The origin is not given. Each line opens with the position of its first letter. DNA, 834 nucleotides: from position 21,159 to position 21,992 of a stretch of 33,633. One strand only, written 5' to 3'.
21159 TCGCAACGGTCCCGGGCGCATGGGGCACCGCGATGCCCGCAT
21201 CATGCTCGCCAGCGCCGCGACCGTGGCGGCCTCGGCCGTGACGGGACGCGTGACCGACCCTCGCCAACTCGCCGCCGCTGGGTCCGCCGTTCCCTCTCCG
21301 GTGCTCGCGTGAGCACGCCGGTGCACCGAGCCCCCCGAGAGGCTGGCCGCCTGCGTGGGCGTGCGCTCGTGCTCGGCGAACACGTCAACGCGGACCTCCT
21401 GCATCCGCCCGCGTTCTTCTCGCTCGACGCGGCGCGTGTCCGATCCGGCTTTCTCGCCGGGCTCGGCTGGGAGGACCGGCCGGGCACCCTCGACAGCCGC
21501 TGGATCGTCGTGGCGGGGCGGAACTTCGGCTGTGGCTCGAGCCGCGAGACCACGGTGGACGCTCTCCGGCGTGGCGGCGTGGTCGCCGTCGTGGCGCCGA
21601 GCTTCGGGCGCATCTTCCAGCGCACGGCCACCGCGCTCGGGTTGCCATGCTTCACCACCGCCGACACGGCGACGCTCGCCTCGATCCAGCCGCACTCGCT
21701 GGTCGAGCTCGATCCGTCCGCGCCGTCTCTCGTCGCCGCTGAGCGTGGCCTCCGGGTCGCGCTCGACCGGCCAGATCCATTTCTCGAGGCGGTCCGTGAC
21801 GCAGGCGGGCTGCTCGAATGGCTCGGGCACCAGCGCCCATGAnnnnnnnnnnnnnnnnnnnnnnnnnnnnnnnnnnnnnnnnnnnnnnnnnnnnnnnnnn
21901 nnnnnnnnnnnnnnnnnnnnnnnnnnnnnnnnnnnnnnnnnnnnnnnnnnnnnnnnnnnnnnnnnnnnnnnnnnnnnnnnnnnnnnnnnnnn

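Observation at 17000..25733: Seven-gene overlapping operon with no known pathway: B12-type rSAM, homocitrate-synthase-like, aconitase-like large and small subunits, atypical flavoprotein, LuxE and LuxC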

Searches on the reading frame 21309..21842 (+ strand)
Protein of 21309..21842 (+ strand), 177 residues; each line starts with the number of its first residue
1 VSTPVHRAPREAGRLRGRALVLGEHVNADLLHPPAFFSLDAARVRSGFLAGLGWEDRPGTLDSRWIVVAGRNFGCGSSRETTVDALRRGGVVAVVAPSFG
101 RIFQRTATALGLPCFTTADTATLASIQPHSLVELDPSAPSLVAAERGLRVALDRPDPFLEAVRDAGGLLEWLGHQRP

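Call 5: search_protein_families(library=pfam, proteins=[window:21309-21842:+], max_evalue=0.01)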
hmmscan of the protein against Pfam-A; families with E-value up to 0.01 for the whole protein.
window:21309-21842:+ (177 aa): 1 family
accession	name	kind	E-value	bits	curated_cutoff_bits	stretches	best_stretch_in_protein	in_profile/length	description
PF00694.25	Aconitase_C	-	1.2e-13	52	22.8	1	63-111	74-122/131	Aconitase C-terminal domain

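Call 10: search_protein_families(library=ncbifam, proteins=[window:21309-21842:+], max_evalue=0.00001)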
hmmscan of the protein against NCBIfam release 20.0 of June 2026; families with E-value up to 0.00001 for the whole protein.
window:21309-21842:+ (177 aa): 13 families
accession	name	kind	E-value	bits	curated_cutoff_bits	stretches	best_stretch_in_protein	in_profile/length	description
TIGR02087.1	LEUD_arch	subfamily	1.3e-21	77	108.95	1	17-172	1-154/157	LeuD/DmdB family oxidoreductase small subunit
NF040604.2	HacB_Meth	equivalog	7.8e-19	68.1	230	1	15-171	3-156/159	homoaconitase small subunit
NF010629.0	PRK14023.1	equivalog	8.5e-18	64.7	229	1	64-172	50-154/166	homoaconitate hydratase small subunit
NF040625.1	HacB2_Meth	equivalog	1.1e-16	60.7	230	1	16-169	5-153/161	homoaconitase small subunit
TIGR02084.1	leud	equivalog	8.7e-15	54.7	245.85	1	63-171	47-153/156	3-isopropylmalate dehydratase small subunit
NF002458.0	PRK01641.1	subfamily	5.5e-14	52.2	167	1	66-120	70-124/202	3-isopropylmalate dehydratase small subunit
TIGR00171.1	leuD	equivalog_domain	2e-08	34.3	116.25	1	66-107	72-113/188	3-isopropylmalate dehydratase small subunit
NF005558.0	PRK07229.1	equivalog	1.7e-07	30.2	612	1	63-135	524-596/647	aconitate hydratase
TIGR00139.1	h_aconitase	equivalog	2.2e-07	29.6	529.9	1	65-107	583-625/709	homoaconitase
TIGR01340.1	aconitase_mito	equivalog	6.1e-07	28.1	825.35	1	63-134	622-693/745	aconitate hydratase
NF009520.0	PRK12881.1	subfamily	4.7e-06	24.6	905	1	65-134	764-835/893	aconitate hydratase AcnA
NF006757.0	PRK09277.1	subfamily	6e-06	24.2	686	1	65-113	759-807/888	aconitate hydratase AcnA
TIGR01342.1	acon_putative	hypoth_equivalog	9.8e-06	24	719.15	0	65-115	529-579/655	putative aconitate hydratase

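Call 29: search_solved_structures(query=window:21309-21842:+, max_evalue=0.001, show_alignments=4)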
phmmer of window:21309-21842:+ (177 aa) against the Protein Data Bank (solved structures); distinct sequences matched with E-value up to 0.001: 14.
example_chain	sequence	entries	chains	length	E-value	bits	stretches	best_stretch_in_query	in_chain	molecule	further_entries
2pkp_A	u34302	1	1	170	2.2e-18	70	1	15-173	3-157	Homoaconitase small subunit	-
3vba_A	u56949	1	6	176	2.3e-13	53.6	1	15-172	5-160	Isopropylmalate/citramalate isomerase small subunit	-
1v7l_A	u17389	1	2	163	6.4e-12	48.9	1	65-172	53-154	3-isopropylmalate dehydratase small subunit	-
3h5e_A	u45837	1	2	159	4.4e-06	29.9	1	25-117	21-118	3-isopropylmalate dehydratase small subunit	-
3h5j_A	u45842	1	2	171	4.7e-06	29.8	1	25-118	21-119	3-isopropylmalate dehydratase small subunit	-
3h5h_A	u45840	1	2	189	6.1e-06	29.4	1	25-118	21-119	3-isopropylmalate dehydratase small subunit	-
3q3w_A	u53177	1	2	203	3.1e-05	27.1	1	65-119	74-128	3-isopropylmalate dehydratase small subunit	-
5acn_A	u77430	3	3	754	5.2e-05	26.4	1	64-130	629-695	ACONITASE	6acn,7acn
1c96_A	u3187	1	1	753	0.00014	25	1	64-130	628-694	MITOCHONDRIAL ACONITASE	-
1b0k_A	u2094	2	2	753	0.00014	25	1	64-130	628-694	PROTEIN (ACONITASE) | MITOCHONDRIAL ACONITASE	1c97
1b0j_A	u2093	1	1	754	0.00014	25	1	64-130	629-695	ACONITATE HYDRATASE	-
1aco_A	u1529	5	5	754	0.00014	25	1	64-129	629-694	ACONITASE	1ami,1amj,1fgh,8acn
1b0m_A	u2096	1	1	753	0.00019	24.6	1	64-130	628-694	PROTEIN (ACONITASE)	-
1nis_A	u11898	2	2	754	0.00027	24.1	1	64-129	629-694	ACONITASE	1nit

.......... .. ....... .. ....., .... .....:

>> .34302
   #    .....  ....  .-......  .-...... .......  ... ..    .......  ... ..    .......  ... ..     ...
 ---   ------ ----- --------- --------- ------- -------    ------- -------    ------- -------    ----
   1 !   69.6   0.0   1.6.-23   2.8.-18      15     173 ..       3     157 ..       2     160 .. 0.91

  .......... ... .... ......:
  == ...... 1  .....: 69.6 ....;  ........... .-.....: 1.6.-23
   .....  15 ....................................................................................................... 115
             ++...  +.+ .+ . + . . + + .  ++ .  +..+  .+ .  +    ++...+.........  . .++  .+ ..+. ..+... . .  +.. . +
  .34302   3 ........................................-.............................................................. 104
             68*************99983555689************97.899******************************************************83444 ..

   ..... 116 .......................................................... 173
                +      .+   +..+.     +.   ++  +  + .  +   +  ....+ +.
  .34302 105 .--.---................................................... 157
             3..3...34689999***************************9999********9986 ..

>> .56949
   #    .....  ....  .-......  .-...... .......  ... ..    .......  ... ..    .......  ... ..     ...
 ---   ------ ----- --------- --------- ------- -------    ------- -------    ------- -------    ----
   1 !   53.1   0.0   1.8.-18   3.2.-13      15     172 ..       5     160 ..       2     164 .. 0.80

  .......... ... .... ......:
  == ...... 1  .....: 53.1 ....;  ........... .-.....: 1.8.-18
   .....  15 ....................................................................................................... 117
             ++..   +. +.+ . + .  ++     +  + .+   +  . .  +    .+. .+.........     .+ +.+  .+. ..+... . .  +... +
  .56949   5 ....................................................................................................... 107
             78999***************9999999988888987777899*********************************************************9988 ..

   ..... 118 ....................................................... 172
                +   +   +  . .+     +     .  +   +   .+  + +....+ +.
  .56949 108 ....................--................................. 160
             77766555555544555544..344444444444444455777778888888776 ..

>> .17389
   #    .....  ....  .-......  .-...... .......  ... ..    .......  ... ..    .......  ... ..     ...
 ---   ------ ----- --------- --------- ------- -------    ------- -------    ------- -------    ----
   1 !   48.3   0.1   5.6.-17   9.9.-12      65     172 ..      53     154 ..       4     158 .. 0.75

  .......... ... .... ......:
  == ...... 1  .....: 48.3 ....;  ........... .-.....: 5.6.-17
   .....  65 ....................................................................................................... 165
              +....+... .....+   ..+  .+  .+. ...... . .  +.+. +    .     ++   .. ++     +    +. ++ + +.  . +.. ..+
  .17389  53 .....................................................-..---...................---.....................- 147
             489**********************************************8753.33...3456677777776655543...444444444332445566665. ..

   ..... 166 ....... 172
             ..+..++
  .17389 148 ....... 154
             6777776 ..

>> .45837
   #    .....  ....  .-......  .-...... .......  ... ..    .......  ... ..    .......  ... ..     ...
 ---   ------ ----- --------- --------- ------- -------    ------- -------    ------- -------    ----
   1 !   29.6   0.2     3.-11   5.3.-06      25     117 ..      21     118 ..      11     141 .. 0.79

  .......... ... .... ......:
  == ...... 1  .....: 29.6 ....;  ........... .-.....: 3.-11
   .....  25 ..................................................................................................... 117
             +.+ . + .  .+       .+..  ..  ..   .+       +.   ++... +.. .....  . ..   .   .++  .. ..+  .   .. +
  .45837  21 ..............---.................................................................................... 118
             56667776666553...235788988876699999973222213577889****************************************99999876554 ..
